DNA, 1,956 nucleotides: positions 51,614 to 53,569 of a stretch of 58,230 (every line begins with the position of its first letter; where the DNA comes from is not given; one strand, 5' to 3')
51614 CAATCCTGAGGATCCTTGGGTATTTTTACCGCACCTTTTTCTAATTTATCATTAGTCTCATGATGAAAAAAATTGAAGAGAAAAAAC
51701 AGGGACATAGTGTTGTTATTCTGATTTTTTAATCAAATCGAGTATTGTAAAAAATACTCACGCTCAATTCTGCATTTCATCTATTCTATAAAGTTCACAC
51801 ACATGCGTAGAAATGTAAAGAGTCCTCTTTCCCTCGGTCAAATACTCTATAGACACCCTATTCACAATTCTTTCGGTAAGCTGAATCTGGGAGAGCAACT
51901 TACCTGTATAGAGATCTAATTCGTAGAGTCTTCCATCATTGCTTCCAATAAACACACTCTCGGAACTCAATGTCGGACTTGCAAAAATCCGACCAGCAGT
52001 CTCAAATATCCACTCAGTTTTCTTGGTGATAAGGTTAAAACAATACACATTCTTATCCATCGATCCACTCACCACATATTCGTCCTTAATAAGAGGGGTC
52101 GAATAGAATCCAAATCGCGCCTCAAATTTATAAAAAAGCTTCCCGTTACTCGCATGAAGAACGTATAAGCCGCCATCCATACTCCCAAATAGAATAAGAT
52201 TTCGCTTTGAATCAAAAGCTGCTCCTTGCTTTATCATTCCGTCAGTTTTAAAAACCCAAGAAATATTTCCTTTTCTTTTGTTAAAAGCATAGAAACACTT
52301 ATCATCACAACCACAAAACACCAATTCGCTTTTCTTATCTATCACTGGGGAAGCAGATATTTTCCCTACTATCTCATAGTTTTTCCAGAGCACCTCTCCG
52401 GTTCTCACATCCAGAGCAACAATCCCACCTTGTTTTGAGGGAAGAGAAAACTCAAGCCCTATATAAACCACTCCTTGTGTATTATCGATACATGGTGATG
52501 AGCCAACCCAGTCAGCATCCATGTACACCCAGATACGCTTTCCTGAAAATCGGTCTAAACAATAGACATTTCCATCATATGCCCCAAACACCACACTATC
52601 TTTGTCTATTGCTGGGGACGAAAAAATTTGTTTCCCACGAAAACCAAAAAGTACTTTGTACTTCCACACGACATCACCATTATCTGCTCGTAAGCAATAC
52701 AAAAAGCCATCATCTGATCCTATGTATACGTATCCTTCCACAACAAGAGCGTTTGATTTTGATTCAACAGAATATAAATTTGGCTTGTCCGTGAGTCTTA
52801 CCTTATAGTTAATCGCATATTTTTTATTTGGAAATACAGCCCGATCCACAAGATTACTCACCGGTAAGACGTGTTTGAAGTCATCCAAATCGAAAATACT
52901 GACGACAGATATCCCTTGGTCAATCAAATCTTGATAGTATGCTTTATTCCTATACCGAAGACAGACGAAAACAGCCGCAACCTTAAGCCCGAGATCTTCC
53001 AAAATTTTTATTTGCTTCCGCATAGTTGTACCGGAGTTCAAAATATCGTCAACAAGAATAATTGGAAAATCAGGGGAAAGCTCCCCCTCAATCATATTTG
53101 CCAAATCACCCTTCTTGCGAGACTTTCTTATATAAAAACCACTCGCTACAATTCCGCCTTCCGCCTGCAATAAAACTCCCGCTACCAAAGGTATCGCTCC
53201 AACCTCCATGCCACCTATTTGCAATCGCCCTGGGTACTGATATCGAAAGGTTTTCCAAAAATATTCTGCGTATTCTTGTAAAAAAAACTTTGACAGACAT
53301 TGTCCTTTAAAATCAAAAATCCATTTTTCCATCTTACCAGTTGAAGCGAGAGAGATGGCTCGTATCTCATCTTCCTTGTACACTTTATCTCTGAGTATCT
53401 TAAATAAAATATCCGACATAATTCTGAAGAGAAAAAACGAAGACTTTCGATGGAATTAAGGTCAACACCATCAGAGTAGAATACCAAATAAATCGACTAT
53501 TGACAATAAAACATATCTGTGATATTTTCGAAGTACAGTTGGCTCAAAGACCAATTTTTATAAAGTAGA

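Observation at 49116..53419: YcaO + SagB-type dehydrogenase + PRTase/beta-propeller fusion + promoter-driven small peptide: candidate uncharacterised peptide-modification (RiPP-like) cassette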

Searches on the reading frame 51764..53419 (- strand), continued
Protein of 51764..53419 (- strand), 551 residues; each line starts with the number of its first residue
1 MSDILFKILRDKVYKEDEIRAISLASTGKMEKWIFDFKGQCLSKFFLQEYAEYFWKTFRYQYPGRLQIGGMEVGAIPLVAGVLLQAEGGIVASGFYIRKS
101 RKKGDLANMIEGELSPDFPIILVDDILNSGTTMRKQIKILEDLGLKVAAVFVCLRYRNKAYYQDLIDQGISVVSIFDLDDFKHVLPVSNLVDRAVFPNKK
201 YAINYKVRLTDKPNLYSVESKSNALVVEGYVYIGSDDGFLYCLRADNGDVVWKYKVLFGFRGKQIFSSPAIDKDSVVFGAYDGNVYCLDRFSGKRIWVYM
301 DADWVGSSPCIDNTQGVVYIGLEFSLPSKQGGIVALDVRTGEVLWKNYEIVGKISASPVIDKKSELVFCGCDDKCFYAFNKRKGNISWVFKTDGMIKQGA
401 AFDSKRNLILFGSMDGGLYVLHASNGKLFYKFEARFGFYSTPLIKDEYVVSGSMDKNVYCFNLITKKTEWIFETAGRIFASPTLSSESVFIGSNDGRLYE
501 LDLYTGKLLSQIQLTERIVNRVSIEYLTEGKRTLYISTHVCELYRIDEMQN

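Call 67: search_protein_families(library=pfam, proteins=[L040:12537-15470:-, L042:3081-5180:+, L017:232-2340:+, P0089, L060:6872-9211:+, L025:6689-8650:+], max_evalue=0.001)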
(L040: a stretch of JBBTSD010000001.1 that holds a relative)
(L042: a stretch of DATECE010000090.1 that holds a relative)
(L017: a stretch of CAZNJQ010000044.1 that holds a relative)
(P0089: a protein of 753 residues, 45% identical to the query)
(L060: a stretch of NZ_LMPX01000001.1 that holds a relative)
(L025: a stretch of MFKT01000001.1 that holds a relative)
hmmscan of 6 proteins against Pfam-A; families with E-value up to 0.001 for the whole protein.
L040:12537-15470:- (977 aa): 2 families
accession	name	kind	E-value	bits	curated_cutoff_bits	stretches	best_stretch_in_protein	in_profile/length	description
PF02624.21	YcaO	-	4.5e-49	168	25.7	1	595-934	2-324/325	YcaO cyclodehydratase, ATP-ad Mg2+-binding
PF01871.22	AMMECR1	-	2.1e-08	34.3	25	1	20-130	57-165/168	AMMECR1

L042:3081-5180:+ (699 aa): 1 family
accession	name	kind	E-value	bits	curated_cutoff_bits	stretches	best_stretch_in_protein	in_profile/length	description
PF02624.21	YcaO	-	3.8e-45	155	25.7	1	324-659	6-324/325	YcaO cyclodehydratase, ATP-ad Mg2+-binding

L017:232-2340:+ (702 aa): 12 families
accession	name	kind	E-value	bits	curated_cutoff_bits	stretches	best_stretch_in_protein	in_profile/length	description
PF13570.13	Beta-prop_ACSF4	-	1e-57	196.5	133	3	484-696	29-242/329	Beta-alanine-activating enzyme, beta-propeller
PF13360.13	PQQ_2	-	5.2e-34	118.4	27.6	2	375-502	27-146/233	Outer membrane protein assembly factor BamB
PF01011.28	PQQ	-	1.5e-14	54.1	26.7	1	403-456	29-87/595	Glucose/ethanol/alcohol dehydrogenase, beta-propeller domain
PF23414.1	Beta-prop_EML_2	-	5.9e-09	36.1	90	1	432-581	16-159/266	Echinoderm microtubule-associated protein second beta-propeller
PF24796.1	WDR55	-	2.8e-08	33.6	200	2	518-651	67-204/296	WDR55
PF25174.1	Beta-prop_THOC3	-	9e-08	31.9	305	1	425-587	99-254/272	THOC3 beta-propeller domain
PF25293.1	Beta-prop_EMC1_N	-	2.8e-05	24.3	34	1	486-586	43-147/219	EMC1 N-terminal beta-propeller domain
PF24807.1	WD40_CDC20-Fz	-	3e-05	23.9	200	1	515-621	19-126/292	CDC20/Fizzy WD40 domain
PF25173.1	Beta-prop_WDR3_1st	-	3.4e-05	24.1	154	1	490-619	15-146/184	WDR3 first beta-propeller domain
PF25171.1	Beta-prop_WDR36-Utp21_1st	-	4e-05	23.6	80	0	519-587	123-191/266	WDR36/Utp21 first beta-propeller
PF00156.33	Pribosyltran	-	0.00018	21.3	26.3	1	198-298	4-111/158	Phosphoribosyl transferase domain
PF24805.1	EIF3I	-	0.00095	18.8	200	0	507-595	149-237/324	EIF3I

P0089 (753 aa): 12 families
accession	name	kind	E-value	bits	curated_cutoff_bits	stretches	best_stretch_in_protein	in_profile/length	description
PF13570.13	Beta-prop_ACSF4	-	3.7e-58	197.9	133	2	318-515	69-265/329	Beta-alanine-activating enzyme, beta-propeller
PF13360.13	PQQ_2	-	6.6e-31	108.2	27.6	1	213-418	30-230/233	Outer membrane protein assembly factor BamB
PF05118.21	Asp_Arg_Hydrox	-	2.5e-14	53.8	22.6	1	620-729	48-154/157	Aspartyl/Asparaginyl beta-hydroxylase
PF01011.28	PQQ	-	1.8e-11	43.9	26.7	1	208-338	48-208/595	Glucose/ethanol/alcohol dehydrogenase, beta-propeller domain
PF25292.1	Beta-prop_CGLA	-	3.2e-08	33.8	26.8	0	226-309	8-90/316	Lambda-carrageenase beta-propeller domain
PF24796.1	WDR55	-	4.7e-08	32.8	200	2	316-523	73-282/296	WDR55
PF23414.1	Beta-prop_EML_2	-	7.1e-07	29.3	90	1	322-414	22-112/266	Echinoderm microtubule-associated protein second beta-propeller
PF00156.33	Pribosyltran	-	1.4e-06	28.1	26.3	1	51-143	24-124/158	Phosphoribosyl transferase domain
PF24807.1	WD40_CDC20-Fz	-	6e-06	26.2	200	0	394-497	18-125/292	CDC20/Fizzy WD40 domain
PF25293.1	Beta-prop_EMC1_N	-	6e-05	23.3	34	0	322-419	43-143/219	EMC1 N-terminal beta-propeller domain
PF25171.1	Beta-prop_WDR36-Utp21_1st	-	0.00043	20.2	80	0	315-417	125-227/266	WDR36/Utp21 first beta-propeller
PF24390.1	PRTase-CE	-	0.00071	20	27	0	43-200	53-174/253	PRTase-CE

L060:6872-9211:+ (779 aa): 5 families
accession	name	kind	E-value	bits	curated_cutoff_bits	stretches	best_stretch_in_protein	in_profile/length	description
PF13360.13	PQQ_2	-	5.2e-49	167.4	27.6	3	353-562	4-224/233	Outer membrane protein assembly factor BamB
PF13570.13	Beta-prop_ACSF4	-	2.8e-48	165.5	133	2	383-560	19-200/329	Beta-alanine-activating enzyme, beta-propeller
PF01011.28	PQQ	-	2.9e-13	49.9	26.7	0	227-283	27-87/595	Glucose/ethanol/alcohol dehydrogenase, beta-propeller domain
PF23414.1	Beta-prop_EML_2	-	5e-05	23.2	90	1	354-443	22-111/266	Echinoderm microtubule-associated protein second beta-propeller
PF00156.33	Pribosyltran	-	6e-05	22.8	26.3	1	143-187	81-125/158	Phosphoribosyl transferase domain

L025:6689-8650:+ (653 aa): 3 families
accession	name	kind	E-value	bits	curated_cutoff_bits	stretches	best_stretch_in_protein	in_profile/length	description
PF13570.13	Beta-prop_ACSF4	-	3.3e-40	138.9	133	2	425-650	30-242/329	Beta-alanine-activating enzyme, beta-propeller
PF13360.13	PQQ_2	-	1.6e-29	103.6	27.6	2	297-439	15-143/233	Outer membrane protein assembly factor BamB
PF01011.28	PQQ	-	8.5e-17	61.5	26.7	0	361-394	52-85/595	Glucose/ethanol/alcohol dehydrogenase, beta-propeller domain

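Call 68: find_encoding_contigs(protein=P0089, flank=6000, max_places=3)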
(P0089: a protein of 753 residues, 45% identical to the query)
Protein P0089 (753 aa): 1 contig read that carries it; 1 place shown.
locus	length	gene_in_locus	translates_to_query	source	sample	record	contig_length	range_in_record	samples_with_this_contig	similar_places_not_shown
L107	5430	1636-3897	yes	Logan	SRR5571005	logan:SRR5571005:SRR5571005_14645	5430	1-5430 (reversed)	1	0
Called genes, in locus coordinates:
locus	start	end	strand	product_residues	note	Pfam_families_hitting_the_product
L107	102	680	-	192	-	-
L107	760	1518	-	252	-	PF00515:TPR_1 (faint), PF07719:TPR_2 (faint), PF13174:TPR_6 (faint), PF13181:TPR_8 (faint), PF13424:TPR_12 (faint), PF13428:TPR_14 (faint), PF13431:TPR_17 (faint)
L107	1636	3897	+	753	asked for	PF00156:Pribosyltran (weak), PF01011:PQQ (faint), PF13360:PQQ_2, PF13570:Beta-prop_ACSF4, PF24807:WD40_CDC20-Fz (faint), PF13570:Beta-prop_ACSF4, PF25175:Beta-prop_WDR5 (weak), PF05118:Asp_Arg_Hydrox, +4 more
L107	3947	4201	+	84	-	-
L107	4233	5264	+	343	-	-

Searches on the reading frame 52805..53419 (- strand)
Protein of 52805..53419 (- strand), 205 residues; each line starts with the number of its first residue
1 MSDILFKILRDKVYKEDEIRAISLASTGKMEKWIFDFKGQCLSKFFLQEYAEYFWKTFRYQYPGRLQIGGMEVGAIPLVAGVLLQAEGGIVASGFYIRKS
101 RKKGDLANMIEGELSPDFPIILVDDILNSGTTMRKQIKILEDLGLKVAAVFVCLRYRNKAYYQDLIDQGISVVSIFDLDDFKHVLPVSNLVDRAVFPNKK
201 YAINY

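Call 54: search_solved_structures(query=window:52805-53419:-, max_evalue=1, show_alignments=4)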
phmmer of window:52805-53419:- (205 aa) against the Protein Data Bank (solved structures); distinct sequences matched with E-value up to 1: 38.
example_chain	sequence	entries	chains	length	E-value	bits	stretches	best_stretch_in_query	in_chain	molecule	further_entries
2wns_A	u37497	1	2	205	1.2e-05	28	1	95-194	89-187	OROTATE PHOSPHORIBOSYLTRANSFERASE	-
2yzk_A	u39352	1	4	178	2.8e-05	26.8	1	70-178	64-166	Orotate phosphoribosyltransferase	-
2p1z_A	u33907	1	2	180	2.9e-05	26.8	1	66-154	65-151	Phosphoribosyltransferase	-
5hkf_A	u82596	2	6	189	0.00012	24.8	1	68-154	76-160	Orotate phosphoribosyltransferase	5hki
5hkl_A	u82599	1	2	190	0.00012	24.7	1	68-154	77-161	Orotate phosphoribosyltransferase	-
3qw4_B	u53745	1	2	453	0.0025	20.5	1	51-154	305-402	UMP synthase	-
1lh0_A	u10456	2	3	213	0.0038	19.8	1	104-181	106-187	OMP synthase | OROTATE PHOSPHORIBOSYLTRANSFERASE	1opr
1sto_A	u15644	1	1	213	0.0041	19.7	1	118-181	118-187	OROTATE PHOSPHORIBOSYLTRANSFERASE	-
1oro_A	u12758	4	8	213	0.0044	19.6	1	98-159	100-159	OROTATE PHOSPHORIBOSYLTRANSFERASE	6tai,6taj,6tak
6tku_A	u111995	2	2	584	0.0065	19.1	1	27-100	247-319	depolymerase KP32gp38 | Depolymerase 2, capsule K21-specific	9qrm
3n2l_A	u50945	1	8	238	0.011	18.4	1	97-181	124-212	Orotate phosphoribosyltransferase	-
3m3h_A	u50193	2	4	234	0.018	17.7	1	95-185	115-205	Orotate phosphoribosyltransferase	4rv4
2aee_A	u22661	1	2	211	0.039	16.5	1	54-180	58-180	Orotate phosphoribosyltransferase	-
3mjd_A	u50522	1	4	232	0.041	16.5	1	73-165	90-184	Orotate phosphoribosyltransferase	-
9vlf_B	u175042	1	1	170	0.061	15.9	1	113-151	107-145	Adenine phosphoribosyltransferase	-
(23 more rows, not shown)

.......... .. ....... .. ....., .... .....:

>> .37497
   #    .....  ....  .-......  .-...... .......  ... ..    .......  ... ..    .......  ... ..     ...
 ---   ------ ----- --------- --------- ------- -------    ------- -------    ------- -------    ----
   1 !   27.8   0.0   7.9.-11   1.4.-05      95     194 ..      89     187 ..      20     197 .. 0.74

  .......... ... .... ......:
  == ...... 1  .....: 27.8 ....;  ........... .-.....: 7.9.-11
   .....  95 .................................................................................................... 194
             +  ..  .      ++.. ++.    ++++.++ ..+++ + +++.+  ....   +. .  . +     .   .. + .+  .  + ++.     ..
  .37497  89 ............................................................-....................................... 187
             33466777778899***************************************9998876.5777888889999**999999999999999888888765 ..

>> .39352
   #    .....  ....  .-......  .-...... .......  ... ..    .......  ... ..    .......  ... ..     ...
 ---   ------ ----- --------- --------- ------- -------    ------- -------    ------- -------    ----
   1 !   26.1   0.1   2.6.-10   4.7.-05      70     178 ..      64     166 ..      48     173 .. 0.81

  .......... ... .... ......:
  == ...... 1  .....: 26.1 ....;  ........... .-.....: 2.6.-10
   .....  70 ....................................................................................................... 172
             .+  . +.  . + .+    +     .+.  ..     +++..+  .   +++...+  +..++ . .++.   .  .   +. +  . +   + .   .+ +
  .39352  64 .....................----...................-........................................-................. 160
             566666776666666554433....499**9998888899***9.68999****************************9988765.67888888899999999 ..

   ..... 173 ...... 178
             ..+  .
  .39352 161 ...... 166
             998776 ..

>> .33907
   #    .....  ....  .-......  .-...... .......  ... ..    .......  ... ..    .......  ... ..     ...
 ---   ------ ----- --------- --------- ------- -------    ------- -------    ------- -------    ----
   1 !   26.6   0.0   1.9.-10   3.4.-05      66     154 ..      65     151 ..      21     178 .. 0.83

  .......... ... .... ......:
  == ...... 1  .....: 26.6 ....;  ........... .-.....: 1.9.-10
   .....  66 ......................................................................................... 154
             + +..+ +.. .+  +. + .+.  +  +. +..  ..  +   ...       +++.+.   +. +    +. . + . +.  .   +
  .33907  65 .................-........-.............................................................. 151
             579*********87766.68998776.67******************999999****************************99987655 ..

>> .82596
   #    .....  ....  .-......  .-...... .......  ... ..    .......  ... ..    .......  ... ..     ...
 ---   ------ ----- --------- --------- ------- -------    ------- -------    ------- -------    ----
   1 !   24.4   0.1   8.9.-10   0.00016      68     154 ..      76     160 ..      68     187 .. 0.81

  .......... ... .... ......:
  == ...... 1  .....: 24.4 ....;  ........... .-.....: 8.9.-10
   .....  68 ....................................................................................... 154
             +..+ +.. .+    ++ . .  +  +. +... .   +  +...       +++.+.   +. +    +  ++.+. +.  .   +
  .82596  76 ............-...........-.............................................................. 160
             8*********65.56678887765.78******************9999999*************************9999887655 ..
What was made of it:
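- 51764..53419 (-): PRT-propeller fusion protein (551 aa). It has an N-terminal OPRT-like type I phosphoribosyltransferase domain (about aa 1-200), a C-terminal 8-bladed BamB/PQQ-like beta-propeller, and no signal peptide. The nearest solved PRT structures are OPRTs, which share the flexible loop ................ and the PRPP loop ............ (call 54).
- On Type I phosphoribosyltransferases: The domain aligns with OPRT structures (call 54).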

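Call 78: find_homologous_proteins(query=window:52805-53419:-, max_evalue=0.001)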
Query window:52805-53419:- (205 aa): 3 proteins with E <= 0.001 among 151 candidates.
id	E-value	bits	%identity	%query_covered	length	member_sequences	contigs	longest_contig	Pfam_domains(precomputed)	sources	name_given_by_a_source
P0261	8.2e-34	135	46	76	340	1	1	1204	PF01011.29,PF13360.14,PF00156.34,PF13570.14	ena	-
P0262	1.0e-32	131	40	89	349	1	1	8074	PF01011.29,PF13360.14,PF13570.14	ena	-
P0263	4.4e-29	119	49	61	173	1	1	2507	-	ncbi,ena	-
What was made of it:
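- Tried and rejected: It returned only 3 hits because few candidates were collected, so it was uninformative (call 78).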

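Call 84: search_protein_representatives(protein=window:52805-53419:-)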
Query: 205 residues. Proteins with E-value up to 0.001 (for the whole library): 1635; up to 1e-10: 295; up to 1e-30: 21. The best 150 are listed.
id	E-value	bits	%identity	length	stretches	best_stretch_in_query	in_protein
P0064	6.8e-68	244.3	57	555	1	2-205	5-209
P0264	1.5e-35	138.7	46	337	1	25-195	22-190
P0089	2.2e-35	138.2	45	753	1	32-193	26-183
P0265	2.4e-34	134.8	42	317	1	3-187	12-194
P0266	4.7e-34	133.9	43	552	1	3-182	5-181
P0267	1.3e-33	132.4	47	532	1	32-192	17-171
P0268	1.4e-33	132.3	43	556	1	25-196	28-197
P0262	3.2e-33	131.1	41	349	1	5-188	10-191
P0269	6.2e-32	126.9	40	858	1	8-182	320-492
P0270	6.9e-32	126.8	40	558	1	7-182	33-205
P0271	7.3e-32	126.7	41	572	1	7-197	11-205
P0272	1.3e-31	125.8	44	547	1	17-184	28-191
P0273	3.5e-31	124.5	46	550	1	26-182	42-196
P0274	4.3e-31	124.2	45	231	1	25-182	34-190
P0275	5.4e-31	123.9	44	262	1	34-197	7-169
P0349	6.1e-24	100.8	40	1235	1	13-182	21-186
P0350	6.6e-24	100.7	37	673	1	15-198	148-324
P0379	9.8e-21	90.4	37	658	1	26-183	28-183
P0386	2.5e-20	89.1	41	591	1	6-143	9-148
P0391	8.4e-20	87.3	33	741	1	27-184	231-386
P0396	2.8e-19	85.6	35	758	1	8-183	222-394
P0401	7.2e-19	84.3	38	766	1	21-182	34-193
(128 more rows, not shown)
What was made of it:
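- Closest known: Orotate phosphoribosyltransferase. Different: It is always fused to a propeller (call 84) and is located in a peptide-modification cluster.
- Tried and rejected: I replaced it with the exhaustive representative search (call 84).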

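Call 85: search_protein_families(library=pfam, proteins=[P0269, P0349, P0350, P0391, P0396, P0401, P0379, P0386], max_evalue=0.00001)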
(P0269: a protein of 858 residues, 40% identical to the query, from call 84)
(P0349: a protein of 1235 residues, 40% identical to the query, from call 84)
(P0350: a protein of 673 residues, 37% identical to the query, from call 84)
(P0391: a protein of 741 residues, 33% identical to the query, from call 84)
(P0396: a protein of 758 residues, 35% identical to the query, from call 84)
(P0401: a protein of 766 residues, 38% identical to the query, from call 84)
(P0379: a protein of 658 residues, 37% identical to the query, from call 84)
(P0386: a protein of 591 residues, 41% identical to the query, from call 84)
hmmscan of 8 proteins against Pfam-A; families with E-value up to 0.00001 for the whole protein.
P0269 (858 aa): 5 families
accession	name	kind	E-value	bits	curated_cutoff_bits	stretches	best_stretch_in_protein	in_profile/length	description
PF13570.13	Beta-prop_ACSF4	-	1.3e-56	192.8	133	2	637-849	29-243/329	Beta-alanine-activating enzyme, beta-propeller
PF13360.13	PQQ_2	-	5.5e-29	101.9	27.6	2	511-656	16-147/233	Outer membrane protein assembly factor BamB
PF00551.24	Formyl_trans_N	-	2.5e-23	83.2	26.1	1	53-155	56-158/181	Formyl transferase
PF01011.28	PQQ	-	5.8e-12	45.5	26.7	0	557-607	30-85/595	Glucose/ethanol/alcohol dehydrogenase, beta-propeller domain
PF24796.1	WDR55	-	5.7e-06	26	200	0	659-803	94-245/296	WDR55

P0349 (1235 aa): 3 families
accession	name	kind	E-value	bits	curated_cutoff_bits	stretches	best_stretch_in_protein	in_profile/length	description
PF13570.13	Beta-prop_ACSF4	-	6.6e-43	147.8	133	2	330-543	30-244/329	Beta-alanine-activating enzyme, beta-propeller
PF13360.13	PQQ_2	-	6.6e-26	91.8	27.6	2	280-502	2-226/233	Outer membrane protein assembly factor BamB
PF01011.28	PQQ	-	6.8e-08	32.1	26.7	0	327-399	65-152/595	Glucose/ethanol/alcohol dehydrogenase, beta-propeller domain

P0350 (673 aa): 3 families
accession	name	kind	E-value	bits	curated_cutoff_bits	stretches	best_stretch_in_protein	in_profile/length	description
PF13570.13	Beta-prop_ACSF4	-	8.5e-38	131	133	2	486-669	16-201/329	Beta-alanine-activating enzyme, beta-propeller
PF13360.13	PQQ_2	-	5.9e-21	75.6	27.6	2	507-634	11-141/233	Outer membrane protein assembly factor BamB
PF01011.28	PQQ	-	1.9e-11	43.8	26.7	1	328-379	28-83/595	Glucose/ethanol/alcohol dehydrogenase, beta-propeller domain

P0391 (741 aa): 7 families
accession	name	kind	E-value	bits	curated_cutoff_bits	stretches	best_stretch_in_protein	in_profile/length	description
PF13570.13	Beta-prop_ACSF4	-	6.2e-48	164.3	133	2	527-736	29-239/329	Beta-alanine-activating enzyme, beta-propeller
PF13360.13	PQQ_2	-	3.4e-31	109.1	27.6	2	526-701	2-189/233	Outer membrane protein assembly factor BamB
PF09037.16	Sulphotransf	-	9.4e-31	107.6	22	1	17-155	104-243/244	Stf0 sulphotransferase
PF01011.28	PQQ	-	1.8e-11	43.9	26.7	0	462-498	50-86/595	Glucose/ethanol/alcohol dehydrogenase, beta-propeller domain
PF23414.1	Beta-prop_EML_2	-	8.1e-09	35.7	90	0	554-663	5-115/266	Echinoderm microtubule-associated protein second beta-propeller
PF25174.1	Beta-prop_THOC3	-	1.6e-07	31.1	305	0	553-628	94-168/272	THOC3 beta-propeller domain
PF25173.1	Beta-prop_WDR3_1st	-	1.9e-06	28.2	154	1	552-670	34-154/184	WDR3 first beta-propeller domain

P0396 (758 aa): 6 families
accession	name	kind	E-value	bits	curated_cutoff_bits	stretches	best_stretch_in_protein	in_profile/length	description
PF13570.13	Beta-prop_ACSF4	-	1.9e-39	136.5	133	3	605-727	51-177/329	Beta-alanine-activating enzyme, beta-propeller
PF13360.13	PQQ_2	-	5.8e-28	98.5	27.6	2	424-553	24-146/233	Outer membrane protein assembly factor BamB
PF05118.21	Asp_Arg_Hydrox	-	1.5e-17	64.3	22.6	1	62-174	44-154/157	Aspartyl/Asparaginyl beta-hydroxylase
PF23414.1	Beta-prop_EML_2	-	9.7e-08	32.1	90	0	483-587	16-113/266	Echinoderm microtubule-associated protein second beta-propeller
PF01011.28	PQQ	-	1.1e-07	31.4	26.7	0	459-503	33-83/595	Glucose/ethanol/alcohol dehydrogenase, beta-propeller domain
PF25292.1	Beta-prop_CGLA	-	6.6e-06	26.2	26.8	0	618-679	47-111/316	Lambda-carrageenase beta-propeller domain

P0401 (766 aa): 4 families
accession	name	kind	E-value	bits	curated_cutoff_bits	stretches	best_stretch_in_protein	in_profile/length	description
PF13570.13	Beta-prop_ACSF4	-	1.9e-40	139.7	133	2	337-548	30-242/329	Beta-alanine-activating enzyme, beta-propeller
PF13360.13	PQQ_2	-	1.7e-25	90.5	27.6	2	243-317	3-72/233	Outer membrane protein assembly factor BamB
PF05118.21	Asp_Arg_Hydrox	-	1.7e-18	67.4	22.6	1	645-749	52-154/157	Aspartyl/Asparaginyl beta-hydroxylase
PF01011.28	PQQ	-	1e-09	38.1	26.7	0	270-409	49-155/595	Glucose/ethanol/alcohol dehydrogenase, beta-propeller domain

P0379 (658 aa): 6 families
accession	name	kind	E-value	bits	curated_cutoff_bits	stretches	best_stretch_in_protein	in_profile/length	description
PF13570.13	Beta-prop_ACSF4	-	5.3e-51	174.4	133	2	327-596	27-293/329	Beta-alanine-activating enzyme, beta-propeller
PF13360.13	PQQ_2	-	2.6e-33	116.1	27.6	2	225-424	31-228/233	Outer membrane protein assembly factor BamB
PF23414.1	Beta-prop_EML_2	-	2.3e-11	44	90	1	329-431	20-120/266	Echinoderm microtubule-associated protein second beta-propeller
PF01011.28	PQQ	-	4.3e-11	42.7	26.7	0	263-394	49-147/595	Glucose/ethanol/alcohol dehydrogenase, beta-propeller domain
PF24796.1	WDR55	-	1.6e-09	37.7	200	0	332-426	78-172/296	WDR55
PF00156.33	Pribosyltran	-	3e-06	27.1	26.3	1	42-173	5-144/158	Phosphoribosyl transferase domain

P0386 (591 aa): 3 families
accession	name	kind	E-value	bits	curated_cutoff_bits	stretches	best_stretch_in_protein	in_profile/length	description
PF13360.13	PQQ_2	-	2.1e-46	158.9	27.6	4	239-369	30-151/233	Outer membrane protein assembly factor BamB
PF13570.13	Beta-prop_ACSF4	-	2.8e-33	116.1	133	2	345-569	28-240/329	Beta-alanine-activating enzyme, beta-propeller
PF01011.28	PQQ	-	9.5e-14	51.4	26.7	0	238-310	52-136/595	Glucose/ethanol/alcohol dehydrogenase, beta-propeller domain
